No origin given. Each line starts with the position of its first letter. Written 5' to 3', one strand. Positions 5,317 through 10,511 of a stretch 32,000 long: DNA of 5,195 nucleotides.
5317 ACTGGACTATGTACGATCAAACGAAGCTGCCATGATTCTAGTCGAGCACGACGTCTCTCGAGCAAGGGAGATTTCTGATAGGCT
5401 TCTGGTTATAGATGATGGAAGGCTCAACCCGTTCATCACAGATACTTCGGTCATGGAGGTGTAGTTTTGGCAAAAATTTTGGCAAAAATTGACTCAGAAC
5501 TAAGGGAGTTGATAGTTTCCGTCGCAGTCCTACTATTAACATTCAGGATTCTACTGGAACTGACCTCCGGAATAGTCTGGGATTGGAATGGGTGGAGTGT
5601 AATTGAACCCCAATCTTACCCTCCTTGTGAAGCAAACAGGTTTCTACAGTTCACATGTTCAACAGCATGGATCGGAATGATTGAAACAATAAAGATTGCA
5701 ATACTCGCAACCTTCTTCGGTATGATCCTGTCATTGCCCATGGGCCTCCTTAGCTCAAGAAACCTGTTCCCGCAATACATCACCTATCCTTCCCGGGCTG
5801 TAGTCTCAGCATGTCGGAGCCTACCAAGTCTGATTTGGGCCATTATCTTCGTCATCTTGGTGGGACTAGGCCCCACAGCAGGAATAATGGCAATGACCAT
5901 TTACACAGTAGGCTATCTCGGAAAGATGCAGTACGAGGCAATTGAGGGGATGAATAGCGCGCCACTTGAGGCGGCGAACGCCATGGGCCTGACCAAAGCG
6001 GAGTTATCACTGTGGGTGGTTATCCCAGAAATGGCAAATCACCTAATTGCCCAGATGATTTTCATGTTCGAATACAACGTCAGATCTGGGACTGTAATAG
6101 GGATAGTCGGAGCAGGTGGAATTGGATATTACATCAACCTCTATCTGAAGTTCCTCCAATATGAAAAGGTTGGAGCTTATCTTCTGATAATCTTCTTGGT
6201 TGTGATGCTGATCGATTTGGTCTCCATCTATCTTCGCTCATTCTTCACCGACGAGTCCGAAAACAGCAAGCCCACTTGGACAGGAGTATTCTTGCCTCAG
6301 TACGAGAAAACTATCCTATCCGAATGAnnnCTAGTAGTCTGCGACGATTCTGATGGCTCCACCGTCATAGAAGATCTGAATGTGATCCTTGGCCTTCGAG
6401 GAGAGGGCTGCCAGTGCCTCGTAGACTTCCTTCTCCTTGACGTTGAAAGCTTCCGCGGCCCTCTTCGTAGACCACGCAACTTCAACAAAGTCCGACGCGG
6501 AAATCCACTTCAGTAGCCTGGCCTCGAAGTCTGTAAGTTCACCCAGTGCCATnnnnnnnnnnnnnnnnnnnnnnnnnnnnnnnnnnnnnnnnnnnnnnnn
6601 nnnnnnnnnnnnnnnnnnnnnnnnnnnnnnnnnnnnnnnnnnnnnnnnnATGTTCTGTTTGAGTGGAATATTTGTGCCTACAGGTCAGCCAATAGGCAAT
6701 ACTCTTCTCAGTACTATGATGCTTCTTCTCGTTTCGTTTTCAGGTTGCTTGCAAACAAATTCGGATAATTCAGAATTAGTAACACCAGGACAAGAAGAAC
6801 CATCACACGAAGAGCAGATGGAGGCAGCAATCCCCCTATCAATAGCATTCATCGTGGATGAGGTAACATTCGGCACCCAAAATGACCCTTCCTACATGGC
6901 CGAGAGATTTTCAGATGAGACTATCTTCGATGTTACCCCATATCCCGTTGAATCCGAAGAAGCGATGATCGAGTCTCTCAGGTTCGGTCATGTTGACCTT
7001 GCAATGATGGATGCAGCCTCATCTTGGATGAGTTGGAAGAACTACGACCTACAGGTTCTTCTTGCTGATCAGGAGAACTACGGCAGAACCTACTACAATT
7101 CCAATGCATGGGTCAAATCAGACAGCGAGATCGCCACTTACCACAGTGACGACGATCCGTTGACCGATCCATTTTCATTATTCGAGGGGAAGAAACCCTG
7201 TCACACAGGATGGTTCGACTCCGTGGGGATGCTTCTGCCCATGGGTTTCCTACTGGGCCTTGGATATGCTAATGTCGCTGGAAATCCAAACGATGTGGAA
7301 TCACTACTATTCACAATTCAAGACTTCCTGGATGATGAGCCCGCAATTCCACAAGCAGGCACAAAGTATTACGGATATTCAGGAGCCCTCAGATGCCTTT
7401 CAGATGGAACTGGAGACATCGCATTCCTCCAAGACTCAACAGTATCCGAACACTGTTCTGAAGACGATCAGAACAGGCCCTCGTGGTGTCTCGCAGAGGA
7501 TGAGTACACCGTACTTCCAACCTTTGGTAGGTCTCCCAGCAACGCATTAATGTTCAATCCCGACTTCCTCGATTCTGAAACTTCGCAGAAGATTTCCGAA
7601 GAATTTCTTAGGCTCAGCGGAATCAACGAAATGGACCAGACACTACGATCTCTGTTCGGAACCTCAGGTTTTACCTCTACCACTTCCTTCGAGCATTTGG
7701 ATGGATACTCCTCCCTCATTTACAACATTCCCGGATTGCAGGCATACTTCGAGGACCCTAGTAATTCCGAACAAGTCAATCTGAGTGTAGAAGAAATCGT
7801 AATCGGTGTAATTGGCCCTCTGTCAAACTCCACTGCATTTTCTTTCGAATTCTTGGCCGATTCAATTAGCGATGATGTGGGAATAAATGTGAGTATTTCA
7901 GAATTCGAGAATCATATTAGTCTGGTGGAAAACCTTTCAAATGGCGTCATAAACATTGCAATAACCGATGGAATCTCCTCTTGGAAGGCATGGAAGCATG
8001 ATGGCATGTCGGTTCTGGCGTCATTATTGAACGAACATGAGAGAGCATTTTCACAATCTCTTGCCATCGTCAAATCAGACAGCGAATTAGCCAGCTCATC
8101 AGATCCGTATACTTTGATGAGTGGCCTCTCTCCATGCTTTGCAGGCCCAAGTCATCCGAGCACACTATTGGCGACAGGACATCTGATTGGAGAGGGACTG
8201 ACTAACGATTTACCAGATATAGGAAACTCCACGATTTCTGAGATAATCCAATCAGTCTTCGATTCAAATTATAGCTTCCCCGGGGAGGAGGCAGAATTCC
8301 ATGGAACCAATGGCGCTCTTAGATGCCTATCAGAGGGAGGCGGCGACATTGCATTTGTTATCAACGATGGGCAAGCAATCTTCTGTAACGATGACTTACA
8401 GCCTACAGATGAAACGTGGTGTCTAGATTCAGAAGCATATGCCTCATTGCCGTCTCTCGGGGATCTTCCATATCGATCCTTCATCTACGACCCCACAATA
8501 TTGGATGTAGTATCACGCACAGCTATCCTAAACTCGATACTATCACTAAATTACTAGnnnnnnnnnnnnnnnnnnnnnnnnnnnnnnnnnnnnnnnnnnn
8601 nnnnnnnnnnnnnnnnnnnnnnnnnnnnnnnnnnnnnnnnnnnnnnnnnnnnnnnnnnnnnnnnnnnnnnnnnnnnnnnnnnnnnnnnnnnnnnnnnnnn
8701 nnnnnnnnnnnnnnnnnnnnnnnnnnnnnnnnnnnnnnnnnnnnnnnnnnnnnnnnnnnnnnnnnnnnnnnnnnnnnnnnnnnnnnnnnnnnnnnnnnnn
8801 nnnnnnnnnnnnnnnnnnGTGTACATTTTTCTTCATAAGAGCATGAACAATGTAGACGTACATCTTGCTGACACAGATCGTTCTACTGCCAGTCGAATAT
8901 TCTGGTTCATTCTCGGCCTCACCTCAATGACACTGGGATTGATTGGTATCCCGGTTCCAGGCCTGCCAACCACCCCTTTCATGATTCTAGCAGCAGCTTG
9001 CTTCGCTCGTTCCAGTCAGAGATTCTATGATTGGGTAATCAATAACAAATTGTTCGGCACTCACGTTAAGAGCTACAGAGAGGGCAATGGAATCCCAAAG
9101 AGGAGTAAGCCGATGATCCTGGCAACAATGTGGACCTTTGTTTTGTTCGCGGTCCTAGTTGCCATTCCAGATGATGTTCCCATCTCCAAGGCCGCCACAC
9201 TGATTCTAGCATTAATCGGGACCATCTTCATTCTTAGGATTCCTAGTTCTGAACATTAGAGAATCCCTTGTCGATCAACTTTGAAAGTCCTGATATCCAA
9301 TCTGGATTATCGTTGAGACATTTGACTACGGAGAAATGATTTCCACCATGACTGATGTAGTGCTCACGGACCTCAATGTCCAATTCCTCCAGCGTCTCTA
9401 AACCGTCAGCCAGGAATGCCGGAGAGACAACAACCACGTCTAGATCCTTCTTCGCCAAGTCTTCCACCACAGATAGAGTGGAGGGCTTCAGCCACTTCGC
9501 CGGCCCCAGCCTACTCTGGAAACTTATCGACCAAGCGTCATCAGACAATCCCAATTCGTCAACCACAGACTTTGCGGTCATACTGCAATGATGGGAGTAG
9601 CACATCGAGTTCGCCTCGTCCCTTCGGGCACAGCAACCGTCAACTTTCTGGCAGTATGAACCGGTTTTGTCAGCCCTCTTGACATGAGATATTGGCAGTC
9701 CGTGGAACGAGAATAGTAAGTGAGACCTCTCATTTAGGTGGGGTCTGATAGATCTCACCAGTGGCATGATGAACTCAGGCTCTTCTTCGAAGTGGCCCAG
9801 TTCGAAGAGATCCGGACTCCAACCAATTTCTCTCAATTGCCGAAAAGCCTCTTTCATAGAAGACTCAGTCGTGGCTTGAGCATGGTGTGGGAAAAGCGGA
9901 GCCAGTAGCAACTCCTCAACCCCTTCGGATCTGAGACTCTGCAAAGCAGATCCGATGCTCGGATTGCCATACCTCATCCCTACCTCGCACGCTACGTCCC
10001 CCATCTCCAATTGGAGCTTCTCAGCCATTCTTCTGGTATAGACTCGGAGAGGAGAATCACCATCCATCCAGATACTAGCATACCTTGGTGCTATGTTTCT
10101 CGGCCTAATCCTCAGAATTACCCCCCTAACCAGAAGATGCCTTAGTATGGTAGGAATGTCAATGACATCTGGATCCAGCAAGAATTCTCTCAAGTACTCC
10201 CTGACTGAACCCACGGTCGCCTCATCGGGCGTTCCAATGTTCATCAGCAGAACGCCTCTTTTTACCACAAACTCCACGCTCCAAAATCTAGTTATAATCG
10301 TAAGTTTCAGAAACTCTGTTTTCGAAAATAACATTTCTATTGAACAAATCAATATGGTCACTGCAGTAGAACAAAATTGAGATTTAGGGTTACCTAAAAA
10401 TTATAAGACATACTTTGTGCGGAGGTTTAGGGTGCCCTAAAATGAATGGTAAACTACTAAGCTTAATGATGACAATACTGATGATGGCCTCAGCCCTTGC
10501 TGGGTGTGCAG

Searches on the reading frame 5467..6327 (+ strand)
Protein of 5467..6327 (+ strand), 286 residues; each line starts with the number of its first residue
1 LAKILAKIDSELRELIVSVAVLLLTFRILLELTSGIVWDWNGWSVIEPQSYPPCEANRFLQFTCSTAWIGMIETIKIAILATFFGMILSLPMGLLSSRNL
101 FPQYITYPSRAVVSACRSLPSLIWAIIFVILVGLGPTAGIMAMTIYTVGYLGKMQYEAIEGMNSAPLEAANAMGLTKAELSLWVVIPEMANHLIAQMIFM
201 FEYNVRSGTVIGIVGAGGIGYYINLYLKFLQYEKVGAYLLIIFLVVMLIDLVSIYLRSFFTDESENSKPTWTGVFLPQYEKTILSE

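Call 7: search_protein_families(library=pfam, proteins=[window:5467-6327:+])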
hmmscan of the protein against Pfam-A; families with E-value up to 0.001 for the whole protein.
window:5467-6327:+ (286 aa): 1 family
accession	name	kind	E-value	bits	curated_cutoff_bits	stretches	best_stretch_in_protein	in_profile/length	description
PF00528.27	BPD_transp_1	-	5e-15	56.1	26.4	1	90-254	2-172/184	Binding-protein-dependent transport system inner membrane component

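Call 8: search_protein_families(library=ncbifam, proteins=[window:5467-6327:+])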
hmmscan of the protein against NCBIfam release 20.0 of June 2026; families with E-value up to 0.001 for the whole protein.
window:5467-6327:+ (286 aa): 7 families
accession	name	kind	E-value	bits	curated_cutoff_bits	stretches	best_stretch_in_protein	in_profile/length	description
TIGR01097.1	PhnE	equivalog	3.1e-64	216.8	216.7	1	46-259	42-250/252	phosphonate ABC transporter, permease protein PhnE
NF008049.0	PRK10782.1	subfamily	2.4e-11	43.7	212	1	70-251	12-205/217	methionine ABC transporter permease MetI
TIGR03416.1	ABC_choXWV_perm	equivalog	3.4e-11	43.1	363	1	63-250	80-264/267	choline ABC transporter permease subunit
NF008337.0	PRK11123.1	equivalog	7.3e-05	22.3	277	0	138-194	106-162/238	arginine ABC transporter permease ArtQ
TIGR01726.1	HEQRo_perm_3TM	subfamily_domain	0.00017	22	42.2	1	68-150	6-92/99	ABC transporter permease subunit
NF008196.0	PRK10952.1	equivalog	0.00017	20.6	439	1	66-222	141-294/356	glycine betaine/L-proline ABC transporter permease ProW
NF040733.1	ABC_perm_U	equivalog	0.00059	19.4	295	1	71-257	58-242/251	ABC transporter permease subunit SaoP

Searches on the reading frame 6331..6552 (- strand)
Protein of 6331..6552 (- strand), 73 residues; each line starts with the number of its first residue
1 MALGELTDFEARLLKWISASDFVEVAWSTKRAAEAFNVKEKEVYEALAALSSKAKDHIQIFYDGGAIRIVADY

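Call 27: search_protein_families(library=pfam, proteins=[window:6331-6552:-], max_evalue=1)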
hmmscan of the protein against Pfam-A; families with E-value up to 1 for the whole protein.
window:6331-6552:- (73 aa): 4 families
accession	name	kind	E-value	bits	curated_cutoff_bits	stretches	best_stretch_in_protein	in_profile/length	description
PF13093.11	FTA4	-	0.064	13.5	24.8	1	27-71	27-72/199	Kinetochore complex Fta4 of Sim4 subunit, or CENP-50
PF21147.3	AMPK_alpha_AID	-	0.16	12.3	27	1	34-62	11-37/46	AMP-activated protein kinase, alpha subunit, autoinhibitory domain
PF03336.19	Pox_C4_C10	-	0.17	11.4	25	1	9-56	240-289/322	Poxvirus C4/C10 protein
PF21476.4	PF0610-like_N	-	0.24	12.1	33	1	28-50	16-38/50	PF0610-like, N-terminal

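Call 66: predict_structure(protein=window:6334-6552:-)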
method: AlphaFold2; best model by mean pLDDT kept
length: 73 residues; sequences in the alignment: 1
mean_pLDDT: 72.3   pTM: 0.61
mean pLDDT of the five models: 72.3, 70.9, 70.8, 69.4, 64.9
residues with pLDDT >= 90: 0; 70-90: 47; 50-70: 22; < 50: 4
segments of 3 or more residues with pLDDT < 50: none
pLDDT, mean of each block of 10 residues (from residue 1): 66 75 60 85 83 73 67 58
secondary structure, 60 per line:
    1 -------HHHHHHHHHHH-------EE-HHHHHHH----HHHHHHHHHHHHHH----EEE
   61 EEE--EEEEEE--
elements in order: H8-18 H29-35 H40-53 E58-63 E66-71

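Call 69: fold_search(model_id=the predicted structure, library=pdb)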
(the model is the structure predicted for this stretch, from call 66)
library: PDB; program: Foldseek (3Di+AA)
matches with E <= 10: 1262; with E <= 0.001: 0
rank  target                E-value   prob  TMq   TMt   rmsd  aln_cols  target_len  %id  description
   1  6cda                  2.2e-02  1.00  0.62  0.50   2.7        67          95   16  Crystal structure of L34A CzrA in the Zn(II)bound state (released 2018-07-11)
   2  8c7o_A                2.3e-02  1.00  0.69  0.23   2.4        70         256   17  Unliganded transcriptional pleiotropic repressor CodY from Staphylococcus aureus (released 2023-06-28)
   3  2b0l_A                2.3e-02  1.00  0.70  0.55   2.2        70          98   18  C-terminal DNA binding domain of transcriptional pleiotropic repressor CodY. (released 2006-02-21)
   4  6cdb_A                2.3e-02  1.00  0.62  0.49   2.7        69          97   19  Crystal Structure of V66L CzrA in the Zn(II)bound state (released 2018-07-11)
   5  6j05_A                2.8e-02  1.00  0.65  0.50   2.5        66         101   11  Structures of two ArsR As(III)-responsive repressors: implications for the mechanism of derepression (released 2019-07-03)
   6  1smt_A                3.2e-02  1.00  0.59  0.46   3.2        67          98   16  SMTB REPRESSOR FROM SYNECHOCOCCUS PCC7942 (released 1997-12-03)
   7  5loe_B                3.4e-02  1.00  0.71  0.24   2.6        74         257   20  Structure of full length Cody from Bacillus subtilis in complex with Ile (released 2017-01-11)
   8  1r1u_B                3.4e-02  1.00  0.63  0.51   2.6        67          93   16  Crystal structure of the metal-sensing transcriptional repressor CzrA from Staphylococcus aureus in the apo-form (released 2004-05-18)
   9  1r22_B                3.4e-02  0.87  0.45  0.37   8.0        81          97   15  Crystal structure of the cyanobacterial metallothionein repressor SmtB (C14S/C61S/C121S mutant) in the Zn2alpha5-form (released 2004-05-18)
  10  1r1u_A                3.7e-02  1.00  0.62  0.51   2.6        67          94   16  Crystal structure of the metal-sensing transcriptional repressor CzrA from Staphylococcus aureus in the apo-form (released 2004-05-18)
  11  1smt_B                3.7e-02  1.00  0.62  0.47   2.6        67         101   18  SMTB REPRESSOR FROM SYNECHOCOCCUS PCC7942 (released 1997-12-03)
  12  6cmv_C                4.2e-02  1.00  0.69  0.48   2.2        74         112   19  Crystal structure of Archaeal Biofilm Regulator (AbfR2) from Sulfolobus acidocaldarius (released 2018-11-14)
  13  1r1u_C                4.2e-02  1.00  0.62  0.49   2.6        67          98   16  Crystal structure of the metal-sensing transcriptional repressor CzrA from Staphylococcus aureus in the apo-form (released 2004-05-18)
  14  3eco_A                4.2e-02  1.00  0.64  0.38   2.8        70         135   18  Crystal structure of MepR, a transcription regulator of the Staphylococcus aureus multidrug efflux pump MepA (released 2009-02-10)
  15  5ey0_B                4.5e-02  1.00  0.65  0.22   2.5        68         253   18  Crystal structure of CodY from Staphylococcus aureus with GTP and Ile (released 2016-09-14)
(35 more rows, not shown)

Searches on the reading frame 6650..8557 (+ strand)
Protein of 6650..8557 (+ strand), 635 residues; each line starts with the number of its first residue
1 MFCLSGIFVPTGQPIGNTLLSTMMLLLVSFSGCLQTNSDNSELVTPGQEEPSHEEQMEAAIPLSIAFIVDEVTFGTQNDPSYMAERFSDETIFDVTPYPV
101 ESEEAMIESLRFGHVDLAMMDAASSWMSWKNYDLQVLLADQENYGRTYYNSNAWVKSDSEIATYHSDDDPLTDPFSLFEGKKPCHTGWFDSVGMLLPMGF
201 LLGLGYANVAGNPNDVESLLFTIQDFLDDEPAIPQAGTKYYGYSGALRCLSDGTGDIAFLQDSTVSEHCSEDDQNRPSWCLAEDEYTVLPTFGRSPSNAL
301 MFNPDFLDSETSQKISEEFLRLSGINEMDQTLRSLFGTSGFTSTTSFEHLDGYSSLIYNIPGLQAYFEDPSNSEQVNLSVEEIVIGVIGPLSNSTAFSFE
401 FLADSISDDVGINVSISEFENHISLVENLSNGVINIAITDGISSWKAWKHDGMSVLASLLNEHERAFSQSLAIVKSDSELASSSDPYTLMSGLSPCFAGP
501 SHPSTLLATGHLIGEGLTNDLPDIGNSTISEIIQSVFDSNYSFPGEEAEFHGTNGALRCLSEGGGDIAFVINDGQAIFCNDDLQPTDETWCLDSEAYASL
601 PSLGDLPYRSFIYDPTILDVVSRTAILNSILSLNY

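Call 7: search_protein_families(library=pfam, proteins=[window:6650-8557:+])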
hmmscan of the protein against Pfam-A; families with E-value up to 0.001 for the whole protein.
window:6650-8557:+ (635 aa): 2 families
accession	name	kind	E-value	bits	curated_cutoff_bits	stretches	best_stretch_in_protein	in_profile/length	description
PF12974.12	Phosphonate-bd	-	8.2e-21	74.9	27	2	83-345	19-238/242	ABC transporter, phosphonate, periplasmic substrate-binding protein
PF00405.22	Transferrin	-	5.9e-19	68.9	20.3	1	238-285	182-221/328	Transferrin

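Call 8: search_protein_families(library=ncbifam, proteins=[window:6650-8557:+])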
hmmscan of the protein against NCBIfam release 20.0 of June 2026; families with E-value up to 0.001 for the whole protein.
window:6650-8557:+ (635 aa): 2 families
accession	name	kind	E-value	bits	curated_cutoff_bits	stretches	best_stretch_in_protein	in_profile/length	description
TIGR01098.1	3A0109s03R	subfamily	3.7e-17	62.7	112.05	2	20-166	6-137/253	phosphate/phosphite/phosphonate ABC transporter substrate-binding protein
TIGR03431.1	PhnD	equivalog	4.1e-13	49.4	261.1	2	61-163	27-129/288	phosphonate ABC transporter substrate-binding protein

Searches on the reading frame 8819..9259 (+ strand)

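Call 7: search_protein_families(library=pfam, proteins=[window:8819-9259:+])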
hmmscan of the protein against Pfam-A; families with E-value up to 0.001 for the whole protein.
window:8819-9259:+ (146 aa): 1 family
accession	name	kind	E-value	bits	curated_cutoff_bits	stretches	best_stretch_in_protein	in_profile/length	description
PF04304.18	DUF454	-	1.4e-35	122.2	35.1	1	26-142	1-114/115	Protein of unknown function (DUF454)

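Call 8: search_protein_families(library=ncbifam, proteins=[window:8819-9259:+])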
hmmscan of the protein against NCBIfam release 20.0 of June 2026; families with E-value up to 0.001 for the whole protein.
window:8819-9259:+ (146 aa): 1 family
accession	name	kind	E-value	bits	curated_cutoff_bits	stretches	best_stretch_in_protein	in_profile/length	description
NF007818.0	PRK10527.1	equivalog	7.9e-22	77.7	163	1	26-144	3-118/125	DUF454 family protein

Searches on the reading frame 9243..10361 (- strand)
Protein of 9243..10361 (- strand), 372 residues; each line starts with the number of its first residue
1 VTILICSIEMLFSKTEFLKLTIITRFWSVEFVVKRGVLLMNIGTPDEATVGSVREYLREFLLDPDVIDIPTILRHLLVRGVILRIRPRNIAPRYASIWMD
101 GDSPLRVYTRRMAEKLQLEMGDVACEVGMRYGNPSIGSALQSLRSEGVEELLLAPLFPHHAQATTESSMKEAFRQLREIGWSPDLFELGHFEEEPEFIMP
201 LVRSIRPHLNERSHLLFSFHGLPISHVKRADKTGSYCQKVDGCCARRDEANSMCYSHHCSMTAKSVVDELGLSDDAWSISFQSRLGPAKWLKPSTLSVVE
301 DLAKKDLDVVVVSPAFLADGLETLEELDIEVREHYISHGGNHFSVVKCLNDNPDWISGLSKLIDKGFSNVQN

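Call 7: search_protein_families(library=pfam, proteins=[window:9243-10361:-])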
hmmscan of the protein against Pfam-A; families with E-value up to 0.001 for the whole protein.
window:9243-10361:- (372 aa): 2 families
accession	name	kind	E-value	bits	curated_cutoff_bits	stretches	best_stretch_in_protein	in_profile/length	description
PF00762.24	Ferrochelatase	-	6.2e-92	308.4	27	1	34-364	1-314/317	Ferrochelatase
PF01903.22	CbiX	-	5.5e-05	23.8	22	0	292-353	37-98/106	CbiX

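Call 8: search_protein_families(library=ncbifam, proteins=[window:9243-10361:-])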
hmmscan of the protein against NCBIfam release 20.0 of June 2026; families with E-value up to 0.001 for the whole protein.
window:9243-10361:- (372 aa): 5 families
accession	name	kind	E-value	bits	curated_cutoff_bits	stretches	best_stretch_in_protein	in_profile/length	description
TIGR00109.1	hemH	equivalog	9.8e-69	232.2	124.6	2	34-237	5-213/322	ferrochelatase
NF000689.1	PRK00035.2-1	equivalog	2.3e-18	66.2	408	1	83-364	33-308/311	ferrochelatase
NF033198.0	F430_CfbA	equivalog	1.3e-08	34.8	120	0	288-328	39-79/122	sirohydrochlorin nickelochelatase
NF009095.0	PRK12435.1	subfamily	1.6e-08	34.1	455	1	92-232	44-194/311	ferrochelatase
NF002090.2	PRK00923.1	subfamily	1.1e-06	28.7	120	0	290-326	42-78/129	sirohydrochlorin nickelochelatase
